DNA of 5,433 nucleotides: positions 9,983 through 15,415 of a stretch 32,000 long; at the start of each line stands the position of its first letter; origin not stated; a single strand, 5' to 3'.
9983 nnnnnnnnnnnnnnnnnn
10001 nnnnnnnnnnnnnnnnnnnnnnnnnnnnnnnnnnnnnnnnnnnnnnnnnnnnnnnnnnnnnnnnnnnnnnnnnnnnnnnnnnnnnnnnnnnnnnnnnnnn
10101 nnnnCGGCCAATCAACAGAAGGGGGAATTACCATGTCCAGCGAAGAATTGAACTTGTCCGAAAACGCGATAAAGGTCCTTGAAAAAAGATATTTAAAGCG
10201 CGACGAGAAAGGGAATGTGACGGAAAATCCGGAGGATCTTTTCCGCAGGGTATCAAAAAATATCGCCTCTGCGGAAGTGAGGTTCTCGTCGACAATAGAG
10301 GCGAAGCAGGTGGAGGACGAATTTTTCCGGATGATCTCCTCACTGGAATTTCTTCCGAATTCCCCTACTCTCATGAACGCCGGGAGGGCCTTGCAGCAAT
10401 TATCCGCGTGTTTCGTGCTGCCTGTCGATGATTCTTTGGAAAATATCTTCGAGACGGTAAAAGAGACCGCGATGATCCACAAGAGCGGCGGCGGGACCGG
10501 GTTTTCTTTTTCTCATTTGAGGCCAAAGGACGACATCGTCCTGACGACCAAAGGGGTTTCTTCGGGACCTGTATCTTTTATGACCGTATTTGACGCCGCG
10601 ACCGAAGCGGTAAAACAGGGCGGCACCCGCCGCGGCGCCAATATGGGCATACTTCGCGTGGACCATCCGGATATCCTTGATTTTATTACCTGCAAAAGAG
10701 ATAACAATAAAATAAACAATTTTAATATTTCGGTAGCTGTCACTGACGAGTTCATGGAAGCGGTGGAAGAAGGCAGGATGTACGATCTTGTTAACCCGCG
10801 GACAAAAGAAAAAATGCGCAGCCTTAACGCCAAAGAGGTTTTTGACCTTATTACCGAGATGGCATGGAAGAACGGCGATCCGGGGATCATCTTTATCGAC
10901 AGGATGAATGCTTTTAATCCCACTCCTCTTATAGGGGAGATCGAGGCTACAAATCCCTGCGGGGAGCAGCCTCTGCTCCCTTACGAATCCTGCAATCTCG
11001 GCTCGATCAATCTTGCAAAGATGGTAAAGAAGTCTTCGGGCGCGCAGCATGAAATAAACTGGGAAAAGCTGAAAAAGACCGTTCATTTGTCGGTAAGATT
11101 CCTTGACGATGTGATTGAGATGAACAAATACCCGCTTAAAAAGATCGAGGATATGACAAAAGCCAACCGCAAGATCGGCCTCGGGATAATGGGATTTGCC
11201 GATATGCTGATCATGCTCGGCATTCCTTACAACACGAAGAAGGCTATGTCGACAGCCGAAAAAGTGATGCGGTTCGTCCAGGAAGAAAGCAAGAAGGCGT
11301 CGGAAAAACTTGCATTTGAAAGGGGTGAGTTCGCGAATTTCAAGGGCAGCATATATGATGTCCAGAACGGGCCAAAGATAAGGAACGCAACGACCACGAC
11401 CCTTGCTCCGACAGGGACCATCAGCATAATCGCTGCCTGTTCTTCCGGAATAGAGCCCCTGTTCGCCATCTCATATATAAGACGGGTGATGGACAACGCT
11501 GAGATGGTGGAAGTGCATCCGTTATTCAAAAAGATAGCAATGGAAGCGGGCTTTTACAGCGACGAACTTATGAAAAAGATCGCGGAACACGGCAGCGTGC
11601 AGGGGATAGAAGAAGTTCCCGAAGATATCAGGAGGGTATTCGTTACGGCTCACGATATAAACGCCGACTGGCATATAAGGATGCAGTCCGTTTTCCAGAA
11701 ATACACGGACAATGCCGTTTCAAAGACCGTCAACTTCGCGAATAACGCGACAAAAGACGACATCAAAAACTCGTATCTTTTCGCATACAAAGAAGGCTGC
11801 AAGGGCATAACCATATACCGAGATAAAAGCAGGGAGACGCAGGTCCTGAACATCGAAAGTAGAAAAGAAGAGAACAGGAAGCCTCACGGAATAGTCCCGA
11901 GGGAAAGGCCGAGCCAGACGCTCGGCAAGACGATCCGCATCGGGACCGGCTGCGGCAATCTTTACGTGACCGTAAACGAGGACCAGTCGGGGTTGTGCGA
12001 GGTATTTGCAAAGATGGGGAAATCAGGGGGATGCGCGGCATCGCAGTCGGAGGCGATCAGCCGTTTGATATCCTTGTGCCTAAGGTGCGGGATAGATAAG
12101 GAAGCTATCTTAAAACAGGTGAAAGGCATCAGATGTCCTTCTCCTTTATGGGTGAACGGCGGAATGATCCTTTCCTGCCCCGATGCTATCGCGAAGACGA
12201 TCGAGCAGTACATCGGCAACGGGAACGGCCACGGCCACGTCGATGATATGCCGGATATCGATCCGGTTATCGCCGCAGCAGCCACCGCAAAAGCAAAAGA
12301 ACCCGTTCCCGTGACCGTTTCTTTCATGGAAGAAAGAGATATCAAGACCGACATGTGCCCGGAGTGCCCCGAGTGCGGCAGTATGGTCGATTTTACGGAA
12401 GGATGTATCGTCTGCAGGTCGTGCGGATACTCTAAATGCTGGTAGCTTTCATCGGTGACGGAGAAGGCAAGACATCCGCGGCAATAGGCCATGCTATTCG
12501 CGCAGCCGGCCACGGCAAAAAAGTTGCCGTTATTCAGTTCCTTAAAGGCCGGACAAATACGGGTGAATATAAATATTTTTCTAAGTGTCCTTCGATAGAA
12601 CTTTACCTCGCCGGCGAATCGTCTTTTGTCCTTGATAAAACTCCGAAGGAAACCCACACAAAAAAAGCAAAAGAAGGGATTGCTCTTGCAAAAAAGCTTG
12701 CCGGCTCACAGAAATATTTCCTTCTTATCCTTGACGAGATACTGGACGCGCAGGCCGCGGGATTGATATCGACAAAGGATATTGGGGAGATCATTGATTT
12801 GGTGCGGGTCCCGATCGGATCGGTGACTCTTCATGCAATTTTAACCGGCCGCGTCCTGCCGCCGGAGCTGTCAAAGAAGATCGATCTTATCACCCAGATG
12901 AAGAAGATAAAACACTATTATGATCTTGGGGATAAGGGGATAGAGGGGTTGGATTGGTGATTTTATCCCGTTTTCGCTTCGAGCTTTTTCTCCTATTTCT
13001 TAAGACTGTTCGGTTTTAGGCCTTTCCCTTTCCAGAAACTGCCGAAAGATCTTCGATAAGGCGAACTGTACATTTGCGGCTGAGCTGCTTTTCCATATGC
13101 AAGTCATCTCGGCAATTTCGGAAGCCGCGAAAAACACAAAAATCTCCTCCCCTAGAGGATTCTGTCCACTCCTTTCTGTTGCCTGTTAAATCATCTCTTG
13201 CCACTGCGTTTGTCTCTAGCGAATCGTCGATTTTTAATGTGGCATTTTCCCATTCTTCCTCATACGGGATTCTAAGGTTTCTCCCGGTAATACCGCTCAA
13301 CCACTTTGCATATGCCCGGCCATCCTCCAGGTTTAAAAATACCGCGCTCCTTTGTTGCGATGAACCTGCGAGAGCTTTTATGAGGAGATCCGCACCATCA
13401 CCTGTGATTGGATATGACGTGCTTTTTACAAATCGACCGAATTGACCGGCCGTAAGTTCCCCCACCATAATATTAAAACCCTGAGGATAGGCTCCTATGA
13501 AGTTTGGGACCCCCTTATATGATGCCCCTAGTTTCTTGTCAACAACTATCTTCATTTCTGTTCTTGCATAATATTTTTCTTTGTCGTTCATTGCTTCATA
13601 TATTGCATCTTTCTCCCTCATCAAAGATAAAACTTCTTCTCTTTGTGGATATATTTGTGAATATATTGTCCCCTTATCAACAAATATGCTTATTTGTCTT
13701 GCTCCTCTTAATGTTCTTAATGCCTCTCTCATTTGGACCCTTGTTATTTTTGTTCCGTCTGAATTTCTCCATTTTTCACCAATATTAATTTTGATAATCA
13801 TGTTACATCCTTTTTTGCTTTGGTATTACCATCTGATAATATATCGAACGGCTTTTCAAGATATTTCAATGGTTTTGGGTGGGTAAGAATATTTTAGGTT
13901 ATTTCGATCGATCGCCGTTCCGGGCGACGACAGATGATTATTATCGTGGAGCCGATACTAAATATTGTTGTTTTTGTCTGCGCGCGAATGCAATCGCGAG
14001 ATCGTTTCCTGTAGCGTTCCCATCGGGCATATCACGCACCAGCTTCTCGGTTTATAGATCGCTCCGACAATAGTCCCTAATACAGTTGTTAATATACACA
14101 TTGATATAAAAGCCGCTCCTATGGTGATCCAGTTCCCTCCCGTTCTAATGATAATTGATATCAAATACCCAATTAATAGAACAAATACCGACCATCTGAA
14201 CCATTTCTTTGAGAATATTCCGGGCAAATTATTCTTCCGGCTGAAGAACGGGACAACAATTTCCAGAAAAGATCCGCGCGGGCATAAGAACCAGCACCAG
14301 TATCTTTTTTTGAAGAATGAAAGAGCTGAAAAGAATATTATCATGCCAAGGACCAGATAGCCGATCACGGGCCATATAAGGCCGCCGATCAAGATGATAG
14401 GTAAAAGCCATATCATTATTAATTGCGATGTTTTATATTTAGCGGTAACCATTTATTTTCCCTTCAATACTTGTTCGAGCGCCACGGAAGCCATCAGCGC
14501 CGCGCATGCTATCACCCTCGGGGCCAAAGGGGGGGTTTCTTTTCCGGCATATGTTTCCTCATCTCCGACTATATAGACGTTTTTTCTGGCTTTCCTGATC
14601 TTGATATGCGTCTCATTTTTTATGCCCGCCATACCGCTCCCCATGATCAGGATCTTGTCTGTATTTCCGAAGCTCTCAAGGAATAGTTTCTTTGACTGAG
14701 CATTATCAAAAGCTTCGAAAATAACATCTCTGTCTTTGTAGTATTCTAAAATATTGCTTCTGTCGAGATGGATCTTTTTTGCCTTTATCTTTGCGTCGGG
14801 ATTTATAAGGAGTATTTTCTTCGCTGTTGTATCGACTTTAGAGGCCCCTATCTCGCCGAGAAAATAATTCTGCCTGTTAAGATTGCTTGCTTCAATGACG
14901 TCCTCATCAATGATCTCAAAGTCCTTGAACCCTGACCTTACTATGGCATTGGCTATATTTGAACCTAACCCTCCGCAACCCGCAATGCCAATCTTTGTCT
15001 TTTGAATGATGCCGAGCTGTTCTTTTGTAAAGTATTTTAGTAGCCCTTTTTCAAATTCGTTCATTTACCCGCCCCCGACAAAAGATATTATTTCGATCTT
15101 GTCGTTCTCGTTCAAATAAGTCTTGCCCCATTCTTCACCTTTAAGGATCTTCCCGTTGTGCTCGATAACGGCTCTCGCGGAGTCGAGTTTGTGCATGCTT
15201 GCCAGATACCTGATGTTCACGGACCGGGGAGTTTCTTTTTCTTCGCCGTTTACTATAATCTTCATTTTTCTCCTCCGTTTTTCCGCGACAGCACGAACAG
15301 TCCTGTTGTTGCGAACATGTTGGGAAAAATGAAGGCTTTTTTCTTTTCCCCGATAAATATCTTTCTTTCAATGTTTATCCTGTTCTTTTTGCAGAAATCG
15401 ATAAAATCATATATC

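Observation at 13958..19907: ThiS/ThiF sulfur-carrier pair wired into a metY-cysK-metX-metW operon: candidate protein-thiocarboxylate route to homocysteine/cysteine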

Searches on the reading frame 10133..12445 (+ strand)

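Call 9: search_protein_families(library=pfam, proteins=[window:10133-12445:+], max_evalue=0.0001)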
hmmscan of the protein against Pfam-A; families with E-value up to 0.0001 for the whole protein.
window:10133-12445:+ (770 aa): 4 families
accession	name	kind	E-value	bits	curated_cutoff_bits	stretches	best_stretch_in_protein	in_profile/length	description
PF02867.20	Ribonuc_red_lgC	-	1.3e-139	466.7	23.9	1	91-562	1-523/523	Ribonucleotide reductase, barrel domain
PF00317.26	Ribonuc_red_lgN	-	3.9e-25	88.1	28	1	7-87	2-76/77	Ribonucleotide reductase, all-alpha domain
PF12637.14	TSCPD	-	1.5e-21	76.9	22.8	1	601-693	7-87/88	TSCPD domain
PF13597.11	NRDD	-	8.7e-05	21.8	26.2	1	232-392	220-403/562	Anaerobic ribonucleoside-triphosphate reductase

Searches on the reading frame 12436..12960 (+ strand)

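Call 9: search_protein_families(library=pfam, proteins=[window:12436-12960:+], max_evalue=0.0001)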
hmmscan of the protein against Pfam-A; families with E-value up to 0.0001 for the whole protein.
window:12436-12960:+ (174 aa): 1 family
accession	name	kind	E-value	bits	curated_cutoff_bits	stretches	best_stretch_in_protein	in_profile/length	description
PF02572.21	CobA_CobO_BtuR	-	4.1e-43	148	25.7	1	3-174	6-172/172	ATP:corrinoid adenosyltransferase BtuR/CobO/CobP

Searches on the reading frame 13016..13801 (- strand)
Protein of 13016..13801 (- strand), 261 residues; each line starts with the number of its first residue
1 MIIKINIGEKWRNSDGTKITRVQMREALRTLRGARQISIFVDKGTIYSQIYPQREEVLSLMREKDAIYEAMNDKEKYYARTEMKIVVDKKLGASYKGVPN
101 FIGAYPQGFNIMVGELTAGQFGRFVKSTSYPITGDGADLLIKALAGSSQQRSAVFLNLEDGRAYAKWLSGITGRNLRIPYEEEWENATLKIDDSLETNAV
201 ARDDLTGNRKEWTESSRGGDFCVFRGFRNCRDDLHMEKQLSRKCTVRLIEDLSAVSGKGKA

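Call 3: search_protein_families(library=pfam, proteins=[window:13016-13801:-], max_evalue=0.01)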
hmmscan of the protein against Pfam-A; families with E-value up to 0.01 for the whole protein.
window:13016-13801:- (261 aa): 1 family
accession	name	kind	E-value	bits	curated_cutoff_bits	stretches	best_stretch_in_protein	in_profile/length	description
PF03781.23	FGE-sulfatase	-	6.2e-07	29.8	23.3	1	107-187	35-121/255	Sulfatase-modifying factor enzyme 1-like domain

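Call 4: search_protein_families(library=ncbifam, proteins=[window:13016-13801:-], max_evalue=0.01)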
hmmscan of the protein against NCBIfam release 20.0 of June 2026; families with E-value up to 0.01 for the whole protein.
window:13016-13801:- (261 aa): 3 families
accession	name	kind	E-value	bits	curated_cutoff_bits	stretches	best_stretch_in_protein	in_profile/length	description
NF051459.1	pyoverdine_PvdO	equivalog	0.00067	18.8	500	1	99-187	61-154/280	dihydropyoverdine dehydrogenase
NF041186.1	SenA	equivalog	0.00098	18.6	420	1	149-228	269-329/382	selenoneine synthase SenA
TIGR04344.1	ovoA_Nterm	equivalog_domain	0.0078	15.1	400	0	156-197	300-339/444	5-histidylcysteine sulfoxide synthase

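Call 86: search_protein_families(library=pfam, proteins=[window:13016-13801:-], max_evalue=0.01)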
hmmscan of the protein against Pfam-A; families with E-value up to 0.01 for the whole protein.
window:13016-13801:- (261 aa): 1 family
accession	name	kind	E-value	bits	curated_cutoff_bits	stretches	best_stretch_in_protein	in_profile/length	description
PF03781.23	FGE-sulfatase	-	6.2e-07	29.8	23.3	1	107-187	35-121/255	Sulfatase-modifying factor enzyme 1-like domain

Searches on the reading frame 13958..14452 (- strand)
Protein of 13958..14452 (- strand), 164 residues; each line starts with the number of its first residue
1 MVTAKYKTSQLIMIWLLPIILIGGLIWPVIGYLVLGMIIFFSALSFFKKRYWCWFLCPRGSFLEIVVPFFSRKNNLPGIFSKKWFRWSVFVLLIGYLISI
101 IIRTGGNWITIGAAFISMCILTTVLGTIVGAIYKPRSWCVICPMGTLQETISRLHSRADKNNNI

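Call 3: search_protein_families(library=pfam, proteins=[window:13958-14452:-], max_evalue=0.01)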
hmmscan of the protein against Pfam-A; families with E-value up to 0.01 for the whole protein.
window:13958-14452:- (164 aa): 1 family
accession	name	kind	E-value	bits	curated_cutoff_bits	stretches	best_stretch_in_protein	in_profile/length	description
PF12801.12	Fer4_5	-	9.9e-15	54.7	22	2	120-158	5-44/48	4Fe-4S binding domain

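Call 4: search_protein_families(library=ncbifam, proteins=[window:13958-14452:-], max_evalue=0.01)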
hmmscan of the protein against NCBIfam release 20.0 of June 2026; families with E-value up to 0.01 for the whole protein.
window:13958-14452:- (164 aa): 1 family
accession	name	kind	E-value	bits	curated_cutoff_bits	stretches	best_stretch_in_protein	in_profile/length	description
TIGR02163.1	napH_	subfamily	0.00038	20.1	213.05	1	8-66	129-187/255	NapH/MauN family ferredoxin-type protein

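Call 62: search_solved_structures(query=window:13958-14452:-, max_evalue=1)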
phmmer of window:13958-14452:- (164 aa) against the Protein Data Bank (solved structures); distinct sequences matched with E-value up to 1: 0.

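Call 68: search_protein_representatives(protein=window:13958-14452:-)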
Query: 164 residues. Proteins with E-value up to 0.001 (for the whole library): 485; up to 1e-10: 172; up to 1e-30: 2. The best 150 are listed.
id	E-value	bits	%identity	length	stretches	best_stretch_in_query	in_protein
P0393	4.1e-39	150.2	48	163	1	7-162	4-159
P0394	3.1e-32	127.8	42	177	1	5-163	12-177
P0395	5.6e-30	120.4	51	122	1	43-157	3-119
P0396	6.2e-30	120.3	41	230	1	6-153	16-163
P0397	9.3e-30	119.7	40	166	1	5-153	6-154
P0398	3.8e-29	117.7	35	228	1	7-161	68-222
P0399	2.3e-28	115.2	36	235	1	8-151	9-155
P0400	3.8e-28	114.5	37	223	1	4-156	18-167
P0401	1.2e-27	112.9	38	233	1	8-153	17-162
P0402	1.2e-27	112.8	38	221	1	14-162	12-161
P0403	1.4e-27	112.6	36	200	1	13-153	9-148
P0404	2.4e-27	111.8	41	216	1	15-159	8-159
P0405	3.2e-27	111.4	40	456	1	14-158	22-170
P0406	6.8e-26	107.1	70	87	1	5-79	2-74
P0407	1.0e-25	106.6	38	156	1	7-155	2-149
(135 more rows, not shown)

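Call 70: search_protein_families(library=ncbifam, alignment_id=A2, max_evalue=0.001)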
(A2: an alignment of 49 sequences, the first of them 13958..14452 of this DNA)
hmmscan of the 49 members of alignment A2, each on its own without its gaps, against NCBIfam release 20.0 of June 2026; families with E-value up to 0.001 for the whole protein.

A. member 1, window:13958-14452:- (164 aa): 1 family
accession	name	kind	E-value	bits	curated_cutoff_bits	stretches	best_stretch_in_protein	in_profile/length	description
TIGR02163.1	napH_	subfamily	0.00038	20.1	213.05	0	8-66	129-187/255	NapH/MauN family ferredoxin-type protein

B. families by the number of members that match (of 49 scanned): 142 families (the first 25 are shown)
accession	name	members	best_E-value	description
TIGR02163.1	napH_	41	1.5e-20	NapH/MauN family ferredoxin-type protein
NF007013.0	PRK09477.1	38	6.1e-18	quinol dehydrogenase ferredoxin subunit NapH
NF040864.1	HgcB_ferredoxin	29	6.6e-12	mercury methylation ferredoxin HgcB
NF038196.1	ferrodoxin_EFR1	29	1.5e-10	EFR1 family ferrodoxin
NF043039.1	HgcAB_like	28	2.3e-15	HgcAB-like fusion protein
NF042909.1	FMH_DH_FwdF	27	2.4e-09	tungsten-dependent formylmethanofuran dehydrogenase subunit FwdF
NF040770.1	hetero_SS_HdrA2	27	4.4e-08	CoB-CoM heterodisulfide reductase HdrA2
NF045874.1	Vhu_polyferre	26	9e-09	F420-non-reducing hydrogenase associated-polyferredoxin VhuB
NF058577.1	FdxA_fam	25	1.2e-09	4Fe-4S ferredoxin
TIGR04395.1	cutC_activ_rSAM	25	2.1e-09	choline TMA-lyase-activating enzyme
NF006221.0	PRK08348.1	22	1.3e-09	NADH-plastoquinone oxidoreductase subunit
TIGR01971.1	NuoI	22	9.8e-08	NADH-quinone oxidoreductase, chain I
TIGR02494.1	PFLE_PFLC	22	1.6e-07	glycyl-radical enzyme activating protein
NF043069.1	T4HPD_activ_SAM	21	2.7e-06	trans-4-hydroxy-L-proline dehydratase activase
NF007382.0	PRK09898.1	20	1.7e-08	ferredoxin-like protein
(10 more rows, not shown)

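Call 71: predict_structure(protein=window:13958-14452:-)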
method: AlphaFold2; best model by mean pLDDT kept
length: 164 residues; sequences in the alignment: 1
mean_pLDDT: 65.4   pTM: 0.41
mean pLDDT of the five models: 65.4, 61.1, 58.2, 57.8, 56.2
residues with pLDDT >= 90: 1; 70-90: 80; 50-70: 47; < 50: 36
segments of 3 or more residues with pLDDT < 50: 50-64, 66-69, 71-79, 136-143
pLDDT, mean of each block of 10 residues (from residue 1): 68 86 81 79 62 40 47 45 64 76 77 77 73 52 54 69 58
secondary structure, 60 per line:
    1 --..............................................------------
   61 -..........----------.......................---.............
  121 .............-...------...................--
elements in order: H3-48 H62-71 H82-104 H108-133 H144-162

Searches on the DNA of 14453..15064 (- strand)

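Call 74: search_rna_families(sources=[L010, L094, L105, L040, L014, L016, L020], threshold=gathering)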
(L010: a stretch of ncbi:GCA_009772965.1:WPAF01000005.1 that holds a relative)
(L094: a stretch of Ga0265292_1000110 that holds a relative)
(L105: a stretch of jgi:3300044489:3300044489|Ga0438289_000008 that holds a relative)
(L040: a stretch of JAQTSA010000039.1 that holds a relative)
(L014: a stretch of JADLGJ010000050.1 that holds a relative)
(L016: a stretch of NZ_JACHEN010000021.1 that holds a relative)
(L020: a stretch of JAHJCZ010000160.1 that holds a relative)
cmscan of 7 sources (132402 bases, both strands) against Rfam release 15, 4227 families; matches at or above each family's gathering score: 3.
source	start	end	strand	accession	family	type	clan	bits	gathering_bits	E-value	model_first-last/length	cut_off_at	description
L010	11245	11656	-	RF00023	tmRNA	Gene;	CL00001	173.7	47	1e-68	1-374/374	no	transfer-messenger RNA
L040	3459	3573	+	RF00059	TPP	Cis-reg; riboswitch;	-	71.5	54.3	9e-12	1-105/105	no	TPP riboswitch aptamer (THI element)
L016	5350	5455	+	RF00059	TPP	Cis-reg; riboswitch;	-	69.1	54.3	3.4e-11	1-105/105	no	TPP riboswitch aptamer (THI element)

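Call 75: search_rna_families(sources=[L008, L103, L104, L106, L107, L108, L109], threshold=gathering)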
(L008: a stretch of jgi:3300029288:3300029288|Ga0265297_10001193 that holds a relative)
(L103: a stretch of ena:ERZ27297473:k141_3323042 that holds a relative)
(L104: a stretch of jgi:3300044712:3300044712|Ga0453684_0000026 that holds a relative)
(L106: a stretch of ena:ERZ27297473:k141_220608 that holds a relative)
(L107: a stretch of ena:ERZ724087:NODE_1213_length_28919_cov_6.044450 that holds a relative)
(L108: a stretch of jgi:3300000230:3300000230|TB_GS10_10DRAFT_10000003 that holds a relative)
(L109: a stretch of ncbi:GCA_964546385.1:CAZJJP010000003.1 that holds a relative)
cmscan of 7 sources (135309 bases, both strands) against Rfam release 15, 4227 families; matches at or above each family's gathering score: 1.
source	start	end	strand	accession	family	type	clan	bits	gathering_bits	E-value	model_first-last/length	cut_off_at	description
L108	12157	12230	-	RF00005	tRNA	Gene; tRNA;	CL00001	57.8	29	1.5e-09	1-71/71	no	tRNA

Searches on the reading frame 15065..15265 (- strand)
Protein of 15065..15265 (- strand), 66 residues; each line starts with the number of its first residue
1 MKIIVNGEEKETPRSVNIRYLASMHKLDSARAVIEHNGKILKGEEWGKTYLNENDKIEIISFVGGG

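Call 3: search_protein_families(library=pfam, proteins=[window:15065-15265:-], max_evalue=0.01)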
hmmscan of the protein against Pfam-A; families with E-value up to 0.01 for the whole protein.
window:15065-15265:- (66 aa): 1 family
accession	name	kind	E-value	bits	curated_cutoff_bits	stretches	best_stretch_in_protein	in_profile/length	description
PF02597.26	ThiS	-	9.9e-10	39.3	22.5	1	4-66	2-76/76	ThiS family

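Call 4: search_protein_families(library=ncbifam, proteins=[window:15065-15265:-], max_evalue=0.01)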
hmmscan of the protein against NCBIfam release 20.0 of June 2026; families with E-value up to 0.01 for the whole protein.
window:15065-15265:- (66 aa): 1 family
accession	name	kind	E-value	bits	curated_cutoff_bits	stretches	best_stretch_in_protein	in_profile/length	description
TIGR01683.1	thiS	equivalog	4.7e-17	62.1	37.45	1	3-66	1-64/64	sulfur carrier protein ThiS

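Call 72: search_solved_structures(query=window:15065-15265:-, max_evalue=1)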
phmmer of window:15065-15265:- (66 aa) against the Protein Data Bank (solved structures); distinct sequences matched with E-value up to 1: 3.
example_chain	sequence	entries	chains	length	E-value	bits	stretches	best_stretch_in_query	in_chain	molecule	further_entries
2k5p_A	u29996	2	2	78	8.1e-05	25.9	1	2-66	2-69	thiamine-biosynthesis protein | Thiamine-biosynthesis protein ThiS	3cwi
1tyg_B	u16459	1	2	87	0.00024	24.4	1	6-66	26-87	yjbS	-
2lek_A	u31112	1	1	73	0.2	15.2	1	2-65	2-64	Putative thiamin biosynthesis ThiS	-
